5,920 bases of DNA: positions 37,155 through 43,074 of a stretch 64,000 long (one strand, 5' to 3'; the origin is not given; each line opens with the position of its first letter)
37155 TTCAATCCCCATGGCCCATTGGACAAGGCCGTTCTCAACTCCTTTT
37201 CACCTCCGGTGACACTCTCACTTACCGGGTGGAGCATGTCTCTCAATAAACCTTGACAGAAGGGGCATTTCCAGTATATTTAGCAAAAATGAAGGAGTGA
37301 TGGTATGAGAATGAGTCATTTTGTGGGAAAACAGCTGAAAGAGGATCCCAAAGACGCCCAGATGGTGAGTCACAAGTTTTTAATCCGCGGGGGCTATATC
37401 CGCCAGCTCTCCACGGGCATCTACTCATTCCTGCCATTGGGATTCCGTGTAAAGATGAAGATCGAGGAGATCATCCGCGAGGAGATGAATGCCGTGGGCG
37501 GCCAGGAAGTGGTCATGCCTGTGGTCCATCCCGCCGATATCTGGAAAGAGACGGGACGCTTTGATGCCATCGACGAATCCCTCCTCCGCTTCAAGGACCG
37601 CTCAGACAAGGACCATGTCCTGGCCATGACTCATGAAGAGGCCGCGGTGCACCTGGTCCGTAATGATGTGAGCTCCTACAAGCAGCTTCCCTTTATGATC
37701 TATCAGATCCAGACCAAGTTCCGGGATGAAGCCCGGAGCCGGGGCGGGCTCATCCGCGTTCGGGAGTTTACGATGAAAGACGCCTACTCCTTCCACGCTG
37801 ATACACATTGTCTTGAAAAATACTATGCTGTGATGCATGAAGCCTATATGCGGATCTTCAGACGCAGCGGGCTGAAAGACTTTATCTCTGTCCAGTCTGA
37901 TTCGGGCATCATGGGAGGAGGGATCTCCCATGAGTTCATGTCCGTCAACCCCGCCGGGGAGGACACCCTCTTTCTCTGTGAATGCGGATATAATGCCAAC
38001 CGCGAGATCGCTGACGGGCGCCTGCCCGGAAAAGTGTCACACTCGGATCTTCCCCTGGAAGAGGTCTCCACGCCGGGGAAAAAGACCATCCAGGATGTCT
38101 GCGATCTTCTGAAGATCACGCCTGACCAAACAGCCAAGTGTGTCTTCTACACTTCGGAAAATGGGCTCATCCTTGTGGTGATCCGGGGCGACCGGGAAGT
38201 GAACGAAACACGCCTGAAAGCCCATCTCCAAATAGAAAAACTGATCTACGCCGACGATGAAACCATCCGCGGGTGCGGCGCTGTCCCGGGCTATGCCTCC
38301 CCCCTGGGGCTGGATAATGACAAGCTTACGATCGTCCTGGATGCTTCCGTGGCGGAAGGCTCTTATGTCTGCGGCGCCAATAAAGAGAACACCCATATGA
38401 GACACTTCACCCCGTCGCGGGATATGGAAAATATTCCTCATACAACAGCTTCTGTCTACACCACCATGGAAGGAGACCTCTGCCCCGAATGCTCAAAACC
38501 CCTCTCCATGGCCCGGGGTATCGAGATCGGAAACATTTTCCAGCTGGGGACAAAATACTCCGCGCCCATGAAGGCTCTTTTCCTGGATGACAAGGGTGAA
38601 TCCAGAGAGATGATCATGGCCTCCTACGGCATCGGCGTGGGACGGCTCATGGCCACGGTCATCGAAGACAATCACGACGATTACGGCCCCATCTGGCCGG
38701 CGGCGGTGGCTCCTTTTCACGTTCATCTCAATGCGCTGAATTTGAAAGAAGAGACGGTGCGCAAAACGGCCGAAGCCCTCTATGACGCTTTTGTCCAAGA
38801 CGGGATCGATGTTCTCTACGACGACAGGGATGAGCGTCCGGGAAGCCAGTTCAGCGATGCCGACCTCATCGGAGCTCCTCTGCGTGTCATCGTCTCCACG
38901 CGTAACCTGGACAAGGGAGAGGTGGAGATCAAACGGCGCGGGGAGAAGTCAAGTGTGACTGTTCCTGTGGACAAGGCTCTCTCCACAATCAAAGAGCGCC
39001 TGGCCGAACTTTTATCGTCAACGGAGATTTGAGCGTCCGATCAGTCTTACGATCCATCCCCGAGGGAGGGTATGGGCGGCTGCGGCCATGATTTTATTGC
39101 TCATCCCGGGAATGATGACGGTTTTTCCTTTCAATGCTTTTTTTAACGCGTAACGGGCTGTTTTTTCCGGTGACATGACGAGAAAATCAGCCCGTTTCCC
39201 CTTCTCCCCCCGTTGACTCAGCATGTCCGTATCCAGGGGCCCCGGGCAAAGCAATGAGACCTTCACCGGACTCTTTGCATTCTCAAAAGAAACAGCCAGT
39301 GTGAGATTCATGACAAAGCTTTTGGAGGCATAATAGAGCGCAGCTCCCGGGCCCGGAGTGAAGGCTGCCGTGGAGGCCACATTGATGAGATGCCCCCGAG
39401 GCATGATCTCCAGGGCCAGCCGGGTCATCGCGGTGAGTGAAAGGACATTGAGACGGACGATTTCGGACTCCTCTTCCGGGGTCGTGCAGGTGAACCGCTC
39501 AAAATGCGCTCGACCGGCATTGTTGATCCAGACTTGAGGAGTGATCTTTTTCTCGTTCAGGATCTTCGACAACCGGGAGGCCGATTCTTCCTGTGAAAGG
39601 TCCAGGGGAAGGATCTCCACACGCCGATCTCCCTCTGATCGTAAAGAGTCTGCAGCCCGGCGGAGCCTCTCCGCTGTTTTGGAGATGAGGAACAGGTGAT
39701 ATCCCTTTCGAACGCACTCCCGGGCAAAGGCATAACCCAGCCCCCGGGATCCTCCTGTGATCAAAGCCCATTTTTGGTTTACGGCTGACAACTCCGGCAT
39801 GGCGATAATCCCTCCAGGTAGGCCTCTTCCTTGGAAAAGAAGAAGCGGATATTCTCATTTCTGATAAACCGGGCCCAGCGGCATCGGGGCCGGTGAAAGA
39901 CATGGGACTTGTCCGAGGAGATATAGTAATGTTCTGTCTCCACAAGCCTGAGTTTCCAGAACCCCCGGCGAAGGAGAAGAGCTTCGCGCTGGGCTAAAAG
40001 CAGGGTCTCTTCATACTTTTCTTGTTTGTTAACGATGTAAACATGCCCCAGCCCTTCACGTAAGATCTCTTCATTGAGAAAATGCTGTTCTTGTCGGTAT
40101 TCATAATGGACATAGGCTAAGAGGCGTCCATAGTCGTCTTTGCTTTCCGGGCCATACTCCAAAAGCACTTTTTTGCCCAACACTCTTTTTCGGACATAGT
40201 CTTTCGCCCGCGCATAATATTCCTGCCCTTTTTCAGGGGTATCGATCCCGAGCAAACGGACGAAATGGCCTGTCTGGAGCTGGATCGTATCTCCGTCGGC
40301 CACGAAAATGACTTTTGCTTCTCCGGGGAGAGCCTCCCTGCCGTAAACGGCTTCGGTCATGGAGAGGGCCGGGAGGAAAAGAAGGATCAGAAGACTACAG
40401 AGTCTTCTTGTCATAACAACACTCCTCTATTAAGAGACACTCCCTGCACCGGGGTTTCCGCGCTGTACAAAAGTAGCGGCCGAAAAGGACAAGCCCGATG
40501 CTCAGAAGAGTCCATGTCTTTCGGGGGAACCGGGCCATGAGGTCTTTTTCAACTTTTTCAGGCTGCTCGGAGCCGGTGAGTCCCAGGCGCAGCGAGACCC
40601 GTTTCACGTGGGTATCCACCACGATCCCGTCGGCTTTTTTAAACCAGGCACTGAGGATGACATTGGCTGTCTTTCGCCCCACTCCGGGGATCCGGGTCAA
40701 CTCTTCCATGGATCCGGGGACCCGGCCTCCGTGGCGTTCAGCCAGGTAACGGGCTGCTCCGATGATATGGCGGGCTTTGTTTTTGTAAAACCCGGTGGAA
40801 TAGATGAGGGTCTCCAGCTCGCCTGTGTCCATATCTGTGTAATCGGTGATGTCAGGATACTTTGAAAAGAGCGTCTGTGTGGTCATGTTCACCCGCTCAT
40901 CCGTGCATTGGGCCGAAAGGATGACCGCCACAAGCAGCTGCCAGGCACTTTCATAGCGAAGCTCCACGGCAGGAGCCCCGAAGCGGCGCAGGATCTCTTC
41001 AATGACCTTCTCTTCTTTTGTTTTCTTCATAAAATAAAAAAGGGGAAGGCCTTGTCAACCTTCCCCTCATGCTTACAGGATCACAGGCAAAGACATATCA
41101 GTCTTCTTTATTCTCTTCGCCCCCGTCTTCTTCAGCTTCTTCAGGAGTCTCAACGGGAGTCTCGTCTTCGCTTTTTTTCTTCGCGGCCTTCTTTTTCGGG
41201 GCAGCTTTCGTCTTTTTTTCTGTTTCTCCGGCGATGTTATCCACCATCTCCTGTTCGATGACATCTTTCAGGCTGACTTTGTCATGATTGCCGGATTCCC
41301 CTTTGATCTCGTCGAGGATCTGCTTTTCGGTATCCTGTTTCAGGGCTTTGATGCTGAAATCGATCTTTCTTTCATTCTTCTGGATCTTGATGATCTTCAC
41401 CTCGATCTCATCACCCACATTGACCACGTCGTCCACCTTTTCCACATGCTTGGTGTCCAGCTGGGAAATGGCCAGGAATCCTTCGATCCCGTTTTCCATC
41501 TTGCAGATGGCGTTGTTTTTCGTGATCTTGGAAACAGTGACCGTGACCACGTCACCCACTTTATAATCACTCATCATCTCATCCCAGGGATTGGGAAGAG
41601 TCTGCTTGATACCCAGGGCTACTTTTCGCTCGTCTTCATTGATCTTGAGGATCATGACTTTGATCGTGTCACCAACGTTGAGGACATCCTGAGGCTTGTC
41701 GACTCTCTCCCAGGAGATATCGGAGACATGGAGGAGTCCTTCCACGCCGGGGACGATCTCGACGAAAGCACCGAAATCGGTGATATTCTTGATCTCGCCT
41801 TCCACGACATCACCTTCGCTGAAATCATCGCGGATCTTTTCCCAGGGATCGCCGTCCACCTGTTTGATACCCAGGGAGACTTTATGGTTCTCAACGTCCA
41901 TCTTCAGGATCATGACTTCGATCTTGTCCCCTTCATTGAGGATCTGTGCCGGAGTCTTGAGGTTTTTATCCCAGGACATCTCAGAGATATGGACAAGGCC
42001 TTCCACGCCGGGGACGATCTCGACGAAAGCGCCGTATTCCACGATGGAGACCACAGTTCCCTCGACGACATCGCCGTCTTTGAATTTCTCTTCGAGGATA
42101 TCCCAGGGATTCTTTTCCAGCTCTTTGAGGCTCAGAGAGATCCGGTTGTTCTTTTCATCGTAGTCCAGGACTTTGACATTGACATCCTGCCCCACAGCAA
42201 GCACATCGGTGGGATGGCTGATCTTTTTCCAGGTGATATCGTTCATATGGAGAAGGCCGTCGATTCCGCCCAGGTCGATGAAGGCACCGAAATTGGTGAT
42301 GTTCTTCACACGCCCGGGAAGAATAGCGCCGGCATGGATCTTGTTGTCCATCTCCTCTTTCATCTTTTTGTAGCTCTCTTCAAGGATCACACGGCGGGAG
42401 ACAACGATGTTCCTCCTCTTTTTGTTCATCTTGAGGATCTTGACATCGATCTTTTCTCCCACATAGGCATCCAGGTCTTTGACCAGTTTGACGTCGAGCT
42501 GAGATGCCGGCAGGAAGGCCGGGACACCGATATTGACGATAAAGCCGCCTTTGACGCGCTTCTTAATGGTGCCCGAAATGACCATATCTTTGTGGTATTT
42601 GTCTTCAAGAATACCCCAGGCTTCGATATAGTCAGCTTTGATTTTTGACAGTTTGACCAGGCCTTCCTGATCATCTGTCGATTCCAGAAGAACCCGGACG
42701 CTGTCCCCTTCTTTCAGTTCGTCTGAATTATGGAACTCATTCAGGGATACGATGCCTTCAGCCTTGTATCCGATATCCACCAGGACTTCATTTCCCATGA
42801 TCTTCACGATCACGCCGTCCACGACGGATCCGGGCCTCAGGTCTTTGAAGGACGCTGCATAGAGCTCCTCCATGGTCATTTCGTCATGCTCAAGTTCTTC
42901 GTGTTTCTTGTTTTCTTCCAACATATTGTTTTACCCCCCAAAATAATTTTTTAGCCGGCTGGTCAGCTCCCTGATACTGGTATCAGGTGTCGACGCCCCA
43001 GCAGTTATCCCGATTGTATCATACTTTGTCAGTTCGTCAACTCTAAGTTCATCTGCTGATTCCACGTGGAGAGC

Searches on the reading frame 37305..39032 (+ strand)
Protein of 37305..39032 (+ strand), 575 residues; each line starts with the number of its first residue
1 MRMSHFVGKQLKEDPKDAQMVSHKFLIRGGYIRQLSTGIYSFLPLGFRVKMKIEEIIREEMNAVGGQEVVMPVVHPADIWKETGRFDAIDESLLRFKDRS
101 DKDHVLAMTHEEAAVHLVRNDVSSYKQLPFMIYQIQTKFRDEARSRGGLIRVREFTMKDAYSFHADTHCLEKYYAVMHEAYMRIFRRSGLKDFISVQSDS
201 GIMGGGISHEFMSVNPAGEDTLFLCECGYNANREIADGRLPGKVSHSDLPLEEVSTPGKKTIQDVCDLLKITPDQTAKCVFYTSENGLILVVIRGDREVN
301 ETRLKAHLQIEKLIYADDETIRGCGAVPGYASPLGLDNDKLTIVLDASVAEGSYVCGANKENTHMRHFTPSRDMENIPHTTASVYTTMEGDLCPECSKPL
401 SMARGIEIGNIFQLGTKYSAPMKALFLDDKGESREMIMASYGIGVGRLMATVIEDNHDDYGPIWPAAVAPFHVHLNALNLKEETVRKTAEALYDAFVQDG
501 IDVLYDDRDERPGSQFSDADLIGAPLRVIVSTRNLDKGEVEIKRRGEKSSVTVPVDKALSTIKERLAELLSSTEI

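Call 62: search_protein_families(library=pfam, proteins=[window:37305-39032:+], max_evalue=0.0001)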
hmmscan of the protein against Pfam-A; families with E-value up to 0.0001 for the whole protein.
window:37305-39032:+ (575 aa): 3 families
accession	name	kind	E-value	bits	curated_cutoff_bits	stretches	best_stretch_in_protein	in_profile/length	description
PF00587.30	tRNA-synt_2b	-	2.3e-30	106.4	29.3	1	95-456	2-179/179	tRNA synthetase class II core domain (G, H, P, S and T)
PF04073.20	tRNA_edit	-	1.7e-23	83.4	25.5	1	256-367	1-115/123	Aminoacyl-tRNA editing domain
PF03129.25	HGTP_anticodon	-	1.6e-18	67.1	21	1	481-565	10-94/94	Anticodon binding domain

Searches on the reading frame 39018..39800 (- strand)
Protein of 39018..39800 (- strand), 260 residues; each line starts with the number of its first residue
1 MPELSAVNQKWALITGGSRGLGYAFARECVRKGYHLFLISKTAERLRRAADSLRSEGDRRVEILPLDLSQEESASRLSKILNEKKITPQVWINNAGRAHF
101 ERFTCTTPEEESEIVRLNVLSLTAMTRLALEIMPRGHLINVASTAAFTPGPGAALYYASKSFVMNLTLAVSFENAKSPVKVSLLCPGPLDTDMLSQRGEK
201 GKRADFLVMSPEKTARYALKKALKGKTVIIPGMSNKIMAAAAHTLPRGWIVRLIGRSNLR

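Call 62: search_protein_families(library=pfam, proteins=[window:39018-39800:-], max_evalue=0.0001)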
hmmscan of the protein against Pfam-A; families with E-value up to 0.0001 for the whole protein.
window:39018-39800:- (260 aa): 3 families
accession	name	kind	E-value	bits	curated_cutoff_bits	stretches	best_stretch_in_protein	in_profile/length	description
PF00106.31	adh_short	-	2.8e-38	131.8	26.6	1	10-199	1-192/195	short chain dehydrogenase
PF13561.12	adh_short_C2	-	2.9e-25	89.6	27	1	19-202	6-189/236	Enoyl-(Acyl carrier protein) reductase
PF08659.16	KR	-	1.7e-07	31.7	22.6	1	12-164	3-157/180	KR domain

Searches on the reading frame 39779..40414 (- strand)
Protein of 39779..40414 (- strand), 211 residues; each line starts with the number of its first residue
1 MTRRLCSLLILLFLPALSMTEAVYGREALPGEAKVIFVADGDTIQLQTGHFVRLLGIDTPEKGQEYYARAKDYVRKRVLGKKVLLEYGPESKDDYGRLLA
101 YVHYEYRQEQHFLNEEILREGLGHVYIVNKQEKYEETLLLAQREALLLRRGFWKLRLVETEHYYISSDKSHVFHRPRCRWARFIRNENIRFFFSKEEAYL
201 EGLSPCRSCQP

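Call 68: search_protein_families(library=pfam, proteins=[window:39779-40414:-], max_evalue=0.0001)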
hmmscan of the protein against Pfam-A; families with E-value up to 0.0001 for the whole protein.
window:39779-40414:- (211 aa): 2 families
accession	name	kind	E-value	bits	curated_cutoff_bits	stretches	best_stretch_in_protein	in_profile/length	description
PF00565.23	SNase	-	3.5e-19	69.7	21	1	52-154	2-106/107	Staphylococcal nuclease homologue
PF02805.21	Ada_Zn_binding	-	3e-08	34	23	1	161-211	15-64/65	Metal binding domain of Ada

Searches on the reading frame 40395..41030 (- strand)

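Call 68: search_protein_families(library=pfam, proteins=[window:40395-41030:-], max_evalue=0.0001)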
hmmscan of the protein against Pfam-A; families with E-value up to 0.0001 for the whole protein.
window:40395-41030:- (211 aa): 2 families
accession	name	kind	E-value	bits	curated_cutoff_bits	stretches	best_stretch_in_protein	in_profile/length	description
PF00730.31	HhH-GPD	-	3.5e-26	92.1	26.2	1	34-169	1-107/108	HhH-GPD superfamily base excision DNA repair protein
PF00633.29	HHH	-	1.7e-09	37.5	24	1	99-127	1-29/30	Helix-hairpin-helix motif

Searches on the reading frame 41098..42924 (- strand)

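Call 68: search_protein_families(library=pfam, proteins=[window:41098-42924:-], max_evalue=0.0001)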
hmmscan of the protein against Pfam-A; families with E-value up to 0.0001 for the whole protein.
window:41098-42924:- (608 aa): 6 families
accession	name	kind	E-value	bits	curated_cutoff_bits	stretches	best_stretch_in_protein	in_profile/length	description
PF00575.29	S1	-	9.1e-103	337.2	22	6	369-440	3-74/74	S1 RNA binding domain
PF23459.1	S1_RRP5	-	4.9e-28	97.9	27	1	282-349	2-68/72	RRP5 S1 domain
PF21710.3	Spt6_S1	-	2.1e-20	73.2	27.5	1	453-526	13-87/91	Spt6, S1/OB domain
PF13509.12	S1_2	-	1.7e-06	28.5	21.8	0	371-406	2-36/61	S1 domain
PF17092.11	PCB_OB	-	9.5e-06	26.8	27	0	272-339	19-97/111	Penicillin-binding protein OB-like domain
PF24685.1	OB_RRP5_4th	-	7.1e-05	23.2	31.5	0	475-516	32-73/92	RRP5 OB-fold domain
